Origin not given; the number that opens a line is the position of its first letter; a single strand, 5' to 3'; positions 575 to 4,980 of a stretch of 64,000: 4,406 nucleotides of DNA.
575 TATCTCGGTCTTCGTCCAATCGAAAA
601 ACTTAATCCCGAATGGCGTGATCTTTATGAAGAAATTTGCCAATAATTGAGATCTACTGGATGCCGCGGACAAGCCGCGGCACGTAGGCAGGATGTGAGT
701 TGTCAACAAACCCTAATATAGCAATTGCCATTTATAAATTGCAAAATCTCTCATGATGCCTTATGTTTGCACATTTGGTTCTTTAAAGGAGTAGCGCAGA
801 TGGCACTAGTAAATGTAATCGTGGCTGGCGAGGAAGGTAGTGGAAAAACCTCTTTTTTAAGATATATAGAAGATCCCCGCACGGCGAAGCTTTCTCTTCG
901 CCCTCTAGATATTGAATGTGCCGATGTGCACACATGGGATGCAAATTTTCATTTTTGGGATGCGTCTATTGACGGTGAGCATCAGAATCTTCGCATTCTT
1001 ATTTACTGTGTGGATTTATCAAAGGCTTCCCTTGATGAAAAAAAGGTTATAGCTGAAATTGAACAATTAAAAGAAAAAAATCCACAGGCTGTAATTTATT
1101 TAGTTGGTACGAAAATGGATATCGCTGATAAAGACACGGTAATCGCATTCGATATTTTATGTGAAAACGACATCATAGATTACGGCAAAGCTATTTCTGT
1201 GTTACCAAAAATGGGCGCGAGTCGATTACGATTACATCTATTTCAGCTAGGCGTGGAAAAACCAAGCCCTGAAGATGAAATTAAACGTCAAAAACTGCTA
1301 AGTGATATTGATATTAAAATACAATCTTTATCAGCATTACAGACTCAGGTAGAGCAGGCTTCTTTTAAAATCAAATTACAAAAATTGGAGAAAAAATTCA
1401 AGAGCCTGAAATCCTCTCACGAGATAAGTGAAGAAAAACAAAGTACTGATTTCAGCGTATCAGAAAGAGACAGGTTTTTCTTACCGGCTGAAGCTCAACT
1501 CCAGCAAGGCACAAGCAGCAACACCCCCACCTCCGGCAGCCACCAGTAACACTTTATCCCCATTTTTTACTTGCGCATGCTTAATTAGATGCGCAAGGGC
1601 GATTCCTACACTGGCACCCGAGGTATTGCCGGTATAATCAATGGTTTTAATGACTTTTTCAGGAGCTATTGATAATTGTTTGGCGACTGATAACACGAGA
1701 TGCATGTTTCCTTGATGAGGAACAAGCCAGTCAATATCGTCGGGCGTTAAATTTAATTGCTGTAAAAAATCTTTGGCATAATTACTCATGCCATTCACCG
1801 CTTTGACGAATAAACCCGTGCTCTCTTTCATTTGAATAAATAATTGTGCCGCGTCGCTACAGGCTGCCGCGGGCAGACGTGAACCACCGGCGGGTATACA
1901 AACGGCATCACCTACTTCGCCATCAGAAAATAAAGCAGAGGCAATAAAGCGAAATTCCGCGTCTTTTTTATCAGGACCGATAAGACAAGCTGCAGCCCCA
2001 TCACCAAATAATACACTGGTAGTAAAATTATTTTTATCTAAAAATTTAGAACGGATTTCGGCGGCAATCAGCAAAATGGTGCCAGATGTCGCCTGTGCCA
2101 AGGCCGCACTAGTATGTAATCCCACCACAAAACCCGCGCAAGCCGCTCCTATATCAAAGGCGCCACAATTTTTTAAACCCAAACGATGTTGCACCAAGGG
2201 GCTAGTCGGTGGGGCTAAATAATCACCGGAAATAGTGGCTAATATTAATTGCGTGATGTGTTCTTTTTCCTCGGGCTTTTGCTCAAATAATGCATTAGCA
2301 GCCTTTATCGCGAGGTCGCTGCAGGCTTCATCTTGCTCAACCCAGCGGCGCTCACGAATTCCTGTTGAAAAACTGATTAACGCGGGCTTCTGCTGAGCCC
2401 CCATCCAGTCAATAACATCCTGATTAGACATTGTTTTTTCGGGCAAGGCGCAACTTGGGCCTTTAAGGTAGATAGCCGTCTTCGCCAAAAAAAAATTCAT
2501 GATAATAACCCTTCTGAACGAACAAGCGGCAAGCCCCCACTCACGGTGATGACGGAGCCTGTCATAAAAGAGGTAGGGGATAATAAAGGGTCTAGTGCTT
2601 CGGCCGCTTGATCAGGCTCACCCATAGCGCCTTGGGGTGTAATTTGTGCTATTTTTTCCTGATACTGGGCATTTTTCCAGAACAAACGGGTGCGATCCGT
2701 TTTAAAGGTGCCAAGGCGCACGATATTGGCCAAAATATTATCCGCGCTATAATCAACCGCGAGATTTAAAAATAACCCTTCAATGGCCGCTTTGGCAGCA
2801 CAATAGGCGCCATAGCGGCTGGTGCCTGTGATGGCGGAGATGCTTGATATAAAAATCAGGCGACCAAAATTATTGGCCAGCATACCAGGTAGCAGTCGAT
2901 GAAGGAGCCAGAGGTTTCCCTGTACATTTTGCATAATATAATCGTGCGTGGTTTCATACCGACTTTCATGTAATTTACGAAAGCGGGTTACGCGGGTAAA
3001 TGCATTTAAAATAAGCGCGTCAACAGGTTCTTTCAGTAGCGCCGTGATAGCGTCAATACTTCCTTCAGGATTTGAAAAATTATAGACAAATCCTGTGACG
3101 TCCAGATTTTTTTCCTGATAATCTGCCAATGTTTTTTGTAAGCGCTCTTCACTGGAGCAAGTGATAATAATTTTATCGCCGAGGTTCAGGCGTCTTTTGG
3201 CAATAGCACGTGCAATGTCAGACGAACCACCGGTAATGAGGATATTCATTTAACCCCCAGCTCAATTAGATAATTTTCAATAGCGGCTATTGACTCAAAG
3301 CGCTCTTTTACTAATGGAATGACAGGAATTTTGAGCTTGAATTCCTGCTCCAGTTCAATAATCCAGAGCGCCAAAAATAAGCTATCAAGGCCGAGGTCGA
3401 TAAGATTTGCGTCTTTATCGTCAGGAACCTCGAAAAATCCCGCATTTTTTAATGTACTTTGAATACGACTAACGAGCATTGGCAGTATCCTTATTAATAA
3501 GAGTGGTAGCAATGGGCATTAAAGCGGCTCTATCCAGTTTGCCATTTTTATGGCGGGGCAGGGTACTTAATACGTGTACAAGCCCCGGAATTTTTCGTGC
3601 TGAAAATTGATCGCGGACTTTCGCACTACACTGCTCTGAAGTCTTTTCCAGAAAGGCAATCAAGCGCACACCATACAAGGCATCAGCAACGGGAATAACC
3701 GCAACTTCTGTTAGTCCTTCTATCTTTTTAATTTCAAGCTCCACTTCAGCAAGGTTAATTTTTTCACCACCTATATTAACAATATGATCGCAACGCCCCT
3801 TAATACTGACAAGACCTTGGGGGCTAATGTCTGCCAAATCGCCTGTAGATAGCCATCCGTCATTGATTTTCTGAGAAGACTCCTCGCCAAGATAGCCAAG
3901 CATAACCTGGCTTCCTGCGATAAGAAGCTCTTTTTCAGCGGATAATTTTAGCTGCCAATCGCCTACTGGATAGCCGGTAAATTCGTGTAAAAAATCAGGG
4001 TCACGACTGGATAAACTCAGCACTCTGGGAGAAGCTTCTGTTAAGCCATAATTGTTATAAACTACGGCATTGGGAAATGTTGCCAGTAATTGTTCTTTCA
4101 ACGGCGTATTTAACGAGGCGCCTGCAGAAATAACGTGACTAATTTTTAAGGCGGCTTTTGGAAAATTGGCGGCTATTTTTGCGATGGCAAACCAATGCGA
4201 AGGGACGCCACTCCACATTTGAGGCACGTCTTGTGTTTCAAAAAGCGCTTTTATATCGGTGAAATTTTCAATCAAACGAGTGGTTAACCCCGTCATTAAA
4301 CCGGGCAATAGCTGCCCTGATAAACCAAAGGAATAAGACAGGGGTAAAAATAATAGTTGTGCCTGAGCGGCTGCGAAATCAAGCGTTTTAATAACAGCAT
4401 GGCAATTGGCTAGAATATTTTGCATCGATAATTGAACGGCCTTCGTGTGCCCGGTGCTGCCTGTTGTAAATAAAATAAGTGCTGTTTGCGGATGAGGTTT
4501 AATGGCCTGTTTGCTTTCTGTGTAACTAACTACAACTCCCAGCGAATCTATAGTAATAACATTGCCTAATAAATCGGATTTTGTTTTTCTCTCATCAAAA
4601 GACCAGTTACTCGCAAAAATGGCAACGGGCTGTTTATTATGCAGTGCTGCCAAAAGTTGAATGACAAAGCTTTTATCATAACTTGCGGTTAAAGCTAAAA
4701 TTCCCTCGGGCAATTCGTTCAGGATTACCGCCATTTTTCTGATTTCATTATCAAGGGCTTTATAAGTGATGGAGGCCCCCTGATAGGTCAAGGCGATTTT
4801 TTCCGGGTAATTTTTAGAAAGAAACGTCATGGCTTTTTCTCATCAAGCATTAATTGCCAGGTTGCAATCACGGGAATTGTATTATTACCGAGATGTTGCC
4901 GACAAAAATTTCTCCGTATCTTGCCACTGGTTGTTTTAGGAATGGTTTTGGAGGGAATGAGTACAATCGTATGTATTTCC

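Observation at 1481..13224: Orphan 10-gene divergent lipid/polyketide-like biosynthetic cluster built around two KAS III enzymes, FAAL+ACP, a second ANL ligase and a GH3 ligase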

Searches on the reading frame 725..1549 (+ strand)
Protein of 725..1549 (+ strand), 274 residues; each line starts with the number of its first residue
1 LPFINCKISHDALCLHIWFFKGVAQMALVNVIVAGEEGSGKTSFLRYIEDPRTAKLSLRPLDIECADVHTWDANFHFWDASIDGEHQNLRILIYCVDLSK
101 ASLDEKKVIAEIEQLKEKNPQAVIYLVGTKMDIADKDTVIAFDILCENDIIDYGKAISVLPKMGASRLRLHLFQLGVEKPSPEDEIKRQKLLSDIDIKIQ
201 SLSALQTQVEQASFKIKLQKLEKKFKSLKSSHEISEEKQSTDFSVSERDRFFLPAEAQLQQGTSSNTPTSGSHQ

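Call 62: search_protein_families(library=pfam, proteins=[window:725-1549:+], max_evalue=0.01)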
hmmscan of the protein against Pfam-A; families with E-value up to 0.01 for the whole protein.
window:725-1549:+ (274 aa): 2 families
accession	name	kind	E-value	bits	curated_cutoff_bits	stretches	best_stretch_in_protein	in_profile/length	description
PF00071.28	Ras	-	0.00097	19.2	21.6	0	89-139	74-122/162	Ras family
PF08477.19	Roc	-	0.0025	18.5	27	0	31-132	2-119/119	Ras of Complex, Roc, domain of DAPkinase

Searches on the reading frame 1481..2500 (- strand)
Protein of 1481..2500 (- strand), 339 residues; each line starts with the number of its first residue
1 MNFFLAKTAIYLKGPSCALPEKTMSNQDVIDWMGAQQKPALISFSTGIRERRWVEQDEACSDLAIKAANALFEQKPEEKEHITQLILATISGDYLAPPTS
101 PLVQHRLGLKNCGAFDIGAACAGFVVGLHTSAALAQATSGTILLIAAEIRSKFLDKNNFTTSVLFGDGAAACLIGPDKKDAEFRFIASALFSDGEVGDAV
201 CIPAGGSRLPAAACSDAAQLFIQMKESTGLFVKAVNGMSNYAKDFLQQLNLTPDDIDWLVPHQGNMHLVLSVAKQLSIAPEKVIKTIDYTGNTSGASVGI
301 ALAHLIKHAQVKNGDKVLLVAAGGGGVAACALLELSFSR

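Call 3: search_protein_families(library=pfam, proteins=[window:1481-2500:-], max_evalue=0.001)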
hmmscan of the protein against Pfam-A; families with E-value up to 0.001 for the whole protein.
window:1481-2500:- (339 aa): 3 families
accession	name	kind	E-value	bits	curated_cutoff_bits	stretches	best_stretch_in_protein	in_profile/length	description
PF08541.16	ACP_syn_III_C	-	3.2e-28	98.2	26.6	1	246-334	1-89/90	3-Oxoacyl-[acyl-carrier-protein (ACP)] synthase III C terminal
PF08545.16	ACP_syn_III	-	4.5e-20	71.8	24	1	115-194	1-80/80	3-Oxoacyl-[acyl-carrier-protein (ACP)] synthase III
PF00195.25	Chal_sti_synt_N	-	5.2e-05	23.2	27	1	48-177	88-224/225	Chalcone and stilbene synthases, N-terminal domain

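Call 4: search_protein_families(library=ncbifam, proteins=[window:1481-2500:-], max_evalue=0.001)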
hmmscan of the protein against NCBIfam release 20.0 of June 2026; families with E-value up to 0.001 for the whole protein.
window:1481-2500:- (339 aa): 14 families
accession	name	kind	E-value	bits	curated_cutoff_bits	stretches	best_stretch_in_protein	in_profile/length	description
NF006829.0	PRK09352.1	subfamily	1.2e-78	264.3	249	1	12-334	7-320/322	beta-ketoacyl-ACP synthase 3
NF004623.0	PRK05963.1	equivalog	2.4e-75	253.8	437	1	13-331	9-324/328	beta-ketoacyl-ACP synthase III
TIGR00747.1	fabH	subfamily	5.3e-73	245.9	292.1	1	14-332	7-319/322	beta-ketoacyl-ACP synthase III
NF005541.0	PRK07204.1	equivalog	2.1e-43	148.9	402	1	9-334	4-328/329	beta-ketoacyl-ACP synthase III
NF009519.0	PRK12880.1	equivalog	1.5e-32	113.3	436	1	46-325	46-328/353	beta-ketoacyl-ACP synthase III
NF006720.0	PRK09258.1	equivalog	4.2e-31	108.5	285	1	41-334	42-335/338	3-oxoacyl-ACP synthase III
NF005308.0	PRK06840.1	equivalog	1.9e-30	106.1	315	1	8-334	3-334/339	3-oxoacyl-ACP synthase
NF003274.0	PRK04262.1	equivalog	8.5e-22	77.6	244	2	239-329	212-303/347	hydroxymethylglutaryl-CoA synthase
NF005703.0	PRK07515.1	equivalog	4.4e-20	71.9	304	1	54-332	90-369/373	beta-ketoacyl-ACP synthase III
NF005293.2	PRK06816.1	subfamily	3.2e-14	52.8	450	1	238-321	274-362/378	StlD/DarB family beta-ketosynthase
TIGR00748.1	HMG_CoA_syn_Arc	equivalog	2.4e-11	43.5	353.35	1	240-326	212-298/345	hydroxymethylglutaryl-CoA synthase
NF042429.2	DHPHCoAsyn_DpgA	equivalog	3.3e-11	42.7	425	1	59-333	69-348/350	3,5-dihydroxyphenylacetyl-CoA synthase DpgA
TIGR01835.1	HMG-CoA-S_prok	equivalog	2.3e-10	39.8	360.35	1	55-179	44-165/382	hydroxymethylglutaryl-CoA synthase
NF053539.1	resorcinol_DarB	exception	4.8e-10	39.1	550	1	240-321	275-361/377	dialkylresorcinol biosynthesis protein DarB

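Call 29: search_solved_structures(query=window:1481-2500:-, max_evalue=1e-10)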
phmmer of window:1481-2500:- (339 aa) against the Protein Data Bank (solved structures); distinct sequences matched with E-value up to 1e-10: 59.
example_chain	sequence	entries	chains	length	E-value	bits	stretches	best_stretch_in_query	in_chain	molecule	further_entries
4dfe_A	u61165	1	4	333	1.2e-48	169.4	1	6-327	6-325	3-oxoacyl-[acyl-carrier-protein] synthase 3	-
4ryb_A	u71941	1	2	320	4.1e-46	161.1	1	13-333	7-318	3-oxoacyl-[acyl-carrier-protein] synthase 3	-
1ub7_A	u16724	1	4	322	1.3e-45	159.4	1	18-333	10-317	3-oxoacyl-[acyl-carrier protein] synthase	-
9j6e_A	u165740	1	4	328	8.3e-45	156.8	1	14-328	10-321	3-oxopimeloyl-[acyl-carrier-protein] synthase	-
4nhd_A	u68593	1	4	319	1.4e-44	156.1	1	14-333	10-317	3-oxoacyl-[acyl-carrier-protein] synthase 3 protein 1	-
6kue_A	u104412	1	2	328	3e-44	154.9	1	14-328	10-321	3-oxoacyl-[acyl-carrier-protein] synthase III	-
9w96_A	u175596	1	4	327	2.1e-43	152.2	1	14-328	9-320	3-oxopimeloyl-[acyl-carrier-protein] synthase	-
6x7r_A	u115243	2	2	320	1.2e-42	149.6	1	14-333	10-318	3-oxoacyl-[acyl-carrier-protein] synthase 3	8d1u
1hn9_A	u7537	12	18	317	1.3e-42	149.5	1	14-333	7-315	BETA-KETOACYL-ACYL CARRIER PROTEIN SYNTHASE III | 3-oxoacyl-[acyl-carrier-protein] synthase III | 3-oxoacyl-[acyl-carrier-protein] synthase 3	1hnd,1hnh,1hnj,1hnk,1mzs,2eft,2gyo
9ka2_A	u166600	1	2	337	1.4e-42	149.5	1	14-333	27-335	Beta-ketoacyl-[acyl-carrier-protein] synthase III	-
4ylt_A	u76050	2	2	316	1.5e-42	149.4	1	14-333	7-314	3-oxoacyl-[acyl-carrier-protein] synthase 3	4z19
3il9_A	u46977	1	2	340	1.5e-42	149.4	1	14-333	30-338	3-oxoacyl-[acyl-carrier-protein] synthase 3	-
1ebl_A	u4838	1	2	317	1.2e-41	146.4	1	14-333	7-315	BETA-KETOACYL-ACP SYNTHASE III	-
8vd9_A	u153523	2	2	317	2.3e-41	145.5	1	14-326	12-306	Beta-ketoacyl-[acyl-carrier-protein] synthase III 1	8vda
2x3e_A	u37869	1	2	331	2.7e-41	145.3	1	14-325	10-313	3-OXOACYL-[ACYL-CARRIER-PROTEIN] SYNTHASE 3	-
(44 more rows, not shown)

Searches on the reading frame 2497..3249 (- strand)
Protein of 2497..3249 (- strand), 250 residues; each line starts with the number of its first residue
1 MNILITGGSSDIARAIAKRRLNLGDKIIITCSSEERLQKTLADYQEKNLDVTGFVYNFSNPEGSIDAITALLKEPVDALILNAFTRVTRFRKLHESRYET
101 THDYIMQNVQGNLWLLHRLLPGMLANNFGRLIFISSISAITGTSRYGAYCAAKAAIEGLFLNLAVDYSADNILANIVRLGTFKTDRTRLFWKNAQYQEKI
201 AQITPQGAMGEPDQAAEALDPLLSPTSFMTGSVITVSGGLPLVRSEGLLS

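Call 3: search_protein_families(library=pfam, proteins=[window:2497-3249:-], max_evalue=0.001)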
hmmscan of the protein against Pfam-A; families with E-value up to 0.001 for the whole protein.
window:2497-3249:- (250 aa): 3 families
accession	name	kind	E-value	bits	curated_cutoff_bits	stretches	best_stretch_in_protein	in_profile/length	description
PF00106.31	adh_short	-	5.4e-30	104.8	26.6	1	3-188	3-188/195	short chain dehydrogenase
PF13561.12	adh_short_C2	-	1.7e-28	100.2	27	1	10-240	6-235/236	Enoyl-(Acyl carrier protein) reductase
PF08659.16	KR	-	2.4e-09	37.8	22.6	1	3-160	3-160/180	KR domain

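Call 4: search_protein_families(library=ncbifam, proteins=[window:2497-3249:-], max_evalue=0.001)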
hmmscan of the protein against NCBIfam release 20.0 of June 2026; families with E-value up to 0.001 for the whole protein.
window:2497-3249:- (250 aa): 194 families (the best 25 are shown)
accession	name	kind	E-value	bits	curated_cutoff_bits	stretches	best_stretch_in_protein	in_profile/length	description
NF047420.2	EF_P_mod_YmfI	equivalog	2.9e-31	109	238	1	3-240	2-235/236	elongation factor P 5-aminopentanone reductase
TIGR01830.1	3oxo_ACP_reduc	equivalog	2.2e-30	106.1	297.75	1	4-240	2-238/239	3-oxoacyl-[acyl-carrier-protein] reductase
NF005559.1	PRK07231.1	subfamily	2.8e-30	105.6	215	1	3-240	7-247/249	glucose 1-dehydrogenase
NF009466.0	PRK12826.1-2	subfamily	2.2e-29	102.7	222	1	2-240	5-244/248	3-oxoacyl-ACP reductase FabG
NF006693.0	PRK09242.1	equivalog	3.3e-28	98.5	328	1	3-240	13-253/258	SDR family oxidoreductase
TIGR01829.1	AcAcCoA_reduct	subfamily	2.2e-27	96.3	302.1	1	4-240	4-240/242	acetoacetyl-CoA reductase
NF004199.0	PRK05653.1-4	equivalog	4.7e-27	95.1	301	1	2-240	7-245/247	3-oxoacyl-ACP reductase FabG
NF004197.0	PRK05653.1-1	equivalog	5.4e-27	95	332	1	3-240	10-246/249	3-oxoacyl-ACP reductase FabG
NF004791.0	PRK06138.1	equivalog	6.2e-27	94.5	312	1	4-240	9-249/252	SDR family oxidoreductase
NF004198.0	PRK05653.1-3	equivalog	8e-27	94.3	296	1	2-240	9-246/248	3-oxoacyl-ACP reductase FabG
NF052558.1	MBtsdlDhBudC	equivalog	6.1e-26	91.5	270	1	3-240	6-241/250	meso-2,3-butanediol dehydrogenase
NF004200.0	PRK05653.1-5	equivalog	9e-25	87.6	273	1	2-240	4-241/242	3-oxoacyl-ACP reductase FabG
NF040605.2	mycolic_FabG1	exception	1.2e-24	87.4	420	1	3-240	4-229/233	3-oxoacyl-ACP reductase FabG1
NF009468.0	PRK12826.1-4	equivalog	2.1e-24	86.6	318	1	3-242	10-249/256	SDR family oxidoreductase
NF009464.0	PRK12824.1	subfamily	2.4e-24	86.3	269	1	4-240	6-242/245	3-oxoacyl-ACP reductase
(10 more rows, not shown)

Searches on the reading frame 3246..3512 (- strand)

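Call 3: search_protein_families(library=pfam, proteins=[window:3246-3512:-], max_evalue=0.001)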
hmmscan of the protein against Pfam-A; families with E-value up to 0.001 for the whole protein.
window:3246-3512:- (88 aa): 1 family
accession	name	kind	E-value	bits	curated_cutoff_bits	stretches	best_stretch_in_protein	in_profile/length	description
PF00550.31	PP-binding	-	2.4e-07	31.3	20.8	1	29-82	13-67/67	Phosphopantetheine attachment site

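Call 4: search_protein_families(library=ncbifam, proteins=[window:3246-3512:-], max_evalue=0.001)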
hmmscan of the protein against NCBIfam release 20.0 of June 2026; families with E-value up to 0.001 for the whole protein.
window:3246-3512:- (88 aa): 2 families
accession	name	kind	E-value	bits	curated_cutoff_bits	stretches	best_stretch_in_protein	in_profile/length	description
NF005480.0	PRK07081.1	equivalog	5e-05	23.2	72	1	33-85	24-76/83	acyl carrier protein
NF009104.0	PRK12449.1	equivalog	0.0001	22.2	70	1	39-82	34-75/80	acyl carrier protein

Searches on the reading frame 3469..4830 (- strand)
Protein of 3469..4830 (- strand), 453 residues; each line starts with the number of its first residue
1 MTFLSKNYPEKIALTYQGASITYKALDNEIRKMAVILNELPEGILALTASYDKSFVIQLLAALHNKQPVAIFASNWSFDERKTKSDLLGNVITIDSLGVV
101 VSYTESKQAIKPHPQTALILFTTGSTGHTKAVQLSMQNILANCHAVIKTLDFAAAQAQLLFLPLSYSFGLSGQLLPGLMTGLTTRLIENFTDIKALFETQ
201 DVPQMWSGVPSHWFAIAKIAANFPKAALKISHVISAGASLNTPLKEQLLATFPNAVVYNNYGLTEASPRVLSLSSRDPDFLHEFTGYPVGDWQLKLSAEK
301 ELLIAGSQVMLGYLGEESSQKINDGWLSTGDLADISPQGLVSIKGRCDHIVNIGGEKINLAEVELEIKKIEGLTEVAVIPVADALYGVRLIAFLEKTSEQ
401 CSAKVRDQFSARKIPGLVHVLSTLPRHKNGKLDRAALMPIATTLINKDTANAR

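Call 3: search_protein_families(library=pfam, proteins=[window:3469-4830:-], max_evalue=0.001)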
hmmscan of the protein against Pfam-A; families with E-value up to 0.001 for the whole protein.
window:3469-4830:- (453 aa): 2 families
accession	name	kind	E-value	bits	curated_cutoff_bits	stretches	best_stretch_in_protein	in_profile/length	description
PF00501.34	AMP-binding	-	3.2e-34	118.8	29.9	1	90-314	124-384/384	AMP-binding enzyme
PF13193.12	AMP-binding_C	-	1.8e-05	26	24.5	1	362-431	1-76/76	AMP-binding enzyme C-terminal domain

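Call 4: search_protein_families(library=ncbifam, proteins=[window:3469-4830:-], max_evalue=0.001)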
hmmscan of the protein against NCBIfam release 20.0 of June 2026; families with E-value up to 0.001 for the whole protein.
window:3469-4830:- (453 aa): 100 families (the best 25 are shown)
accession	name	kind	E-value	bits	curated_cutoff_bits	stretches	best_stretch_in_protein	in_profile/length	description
TIGR01923.1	menE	equivalog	2.7e-46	158.3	330.15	1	33-437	27-442/442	o-succinylbenzoate--CoA ligase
NF004837.0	PRK06187.1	subfamily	1.3e-43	149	476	1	114-437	170-518/531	long-chain-fatty-acid--CoA ligase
NF004511.1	PRK05852.1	equivalog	2.9e-41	141.7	650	1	113-437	154-500/505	FadD7 family fatty acid--CoA ligase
NF005291.0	PRK06814.1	equivalog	1.7e-35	122.3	1349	1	99-448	776-1137/1140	acyl-[ACP]--phospholipid O-acyltransferase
TIGR01734.1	D-ala-DACP-lig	equivalog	1.7e-34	119.2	559.85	1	103-437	132-498/504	D-alanine--poly(phosphoribitol) ligase subunit DltA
NF006182.0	PRK08316.1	subfamily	5.1e-34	117.6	663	1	89-432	147-508/523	fatty acyl-CoA synthetase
NF005307.0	PRK06839.1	equivalog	8.1e-34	117.1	748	1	86-440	121-492/496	o-succinylbenzoate--CoA ligase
NF006386.0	PRK08633.1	equivalog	2.2e-32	111.8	1221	2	299-444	987-1144/1147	acyl-[ACP]--phospholipid O-acyltransferase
NF005801.1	PRK07656.1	equivalog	3.1e-32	111.9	657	1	102-434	153-496/500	FadD3 family acyl-CoA ligase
TIGR03098.1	ligase_PEP_1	hypoth_equivalog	5.2e-32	111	592.35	2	92-266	143-314/517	acyl-CoA ligase (AMP-forming), exosortase A system-associated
NF005858.0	PRK07787.1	subfamily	5.8e-32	110.7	575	1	106-438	120-469/471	acyl-CoA synthetase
NF003417.0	PRK04813.1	subfamily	8.4e-32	110.4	476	1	102-438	133-500/505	D-alanine--poly(phosphoribitol) ligase subunit DltA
NF002966.0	PRK03640.1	equivalog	1.2e-31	109.9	556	1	107-438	134-477/483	o-succinylbenzoate--CoA ligase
NF006539.0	PRK09029.1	equivalog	1.7e-31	109.6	494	1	6-410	14-416/458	o-succinylbenzoate--CoA ligase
NF009233.0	PRK12583.1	subfamily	1.8e-30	105.9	832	1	108-444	195-553/558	fatty acid CoA ligase family protein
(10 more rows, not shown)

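Call 30: search_solved_structures(query=window:3469-4830:-, max_evalue=1e-15)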
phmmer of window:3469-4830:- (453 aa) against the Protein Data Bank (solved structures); distinct sequences matched with E-value up to 1e-15: 29.
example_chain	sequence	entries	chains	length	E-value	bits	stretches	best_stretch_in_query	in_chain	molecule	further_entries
2qvx_X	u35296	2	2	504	3.9e-24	88.4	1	114-432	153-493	4-Chlorobenzoate CoA Ligase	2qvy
3cw8_X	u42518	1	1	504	4.7e-24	88.2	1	114-432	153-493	4-chlorobenzoyl CoA ligase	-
2qvz_X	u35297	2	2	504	7.3e-24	87.5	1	114-432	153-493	4-Chlorobenzoate CoA Ligase/Synthetase | 4-Chlorobenzoate CoA Ligase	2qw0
1t5d_X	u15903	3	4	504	1e-23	87.1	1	114-432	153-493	4-chlorobenzoyl CoA ligase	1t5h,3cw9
3dlp_X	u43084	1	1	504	9e-23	83.9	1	114-432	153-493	4-Chlorobenzoate CoA Ligase/Synthetase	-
8wev_A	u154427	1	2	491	1.1e-22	83.7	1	116-432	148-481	Feruloyl-CoA Synthetase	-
8weu_A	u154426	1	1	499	1.1e-22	83.6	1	116-432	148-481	Fatty-acyl-CoA synthase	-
3ipl_A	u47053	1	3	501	4.2e-22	81.7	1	116-437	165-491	2-succinylbenzoate--CoA ligase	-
7vhv_D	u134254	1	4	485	7e-22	81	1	85-438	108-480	D-alanine--D-alanyl carrier protein ligase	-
5buq_A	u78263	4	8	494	2e-20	76.2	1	90-437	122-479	2-succinylbenzoate--CoA ligase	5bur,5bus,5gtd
5x8f_A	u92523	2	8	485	3.3e-19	72.2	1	90-437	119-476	2-succinylbenzoate--CoA ligase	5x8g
3fcc_A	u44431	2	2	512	3.5e-19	72.1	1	109-444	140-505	D-alanine--poly(phosphoribitol) ligase subunit 1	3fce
3dhv_A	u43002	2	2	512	3.5e-19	72.1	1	109-444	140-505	D-alanine-poly(phosphoribitol) ligase | D-alanine--poly(phosphoribitol) ligase subunit 1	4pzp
5ie0_A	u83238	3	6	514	4.7e-19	71.7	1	95-435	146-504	Oxalate--CoA ligase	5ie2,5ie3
5bsw_A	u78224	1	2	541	8e-19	70.9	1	111-434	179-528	4-coumarate--CoA ligase 2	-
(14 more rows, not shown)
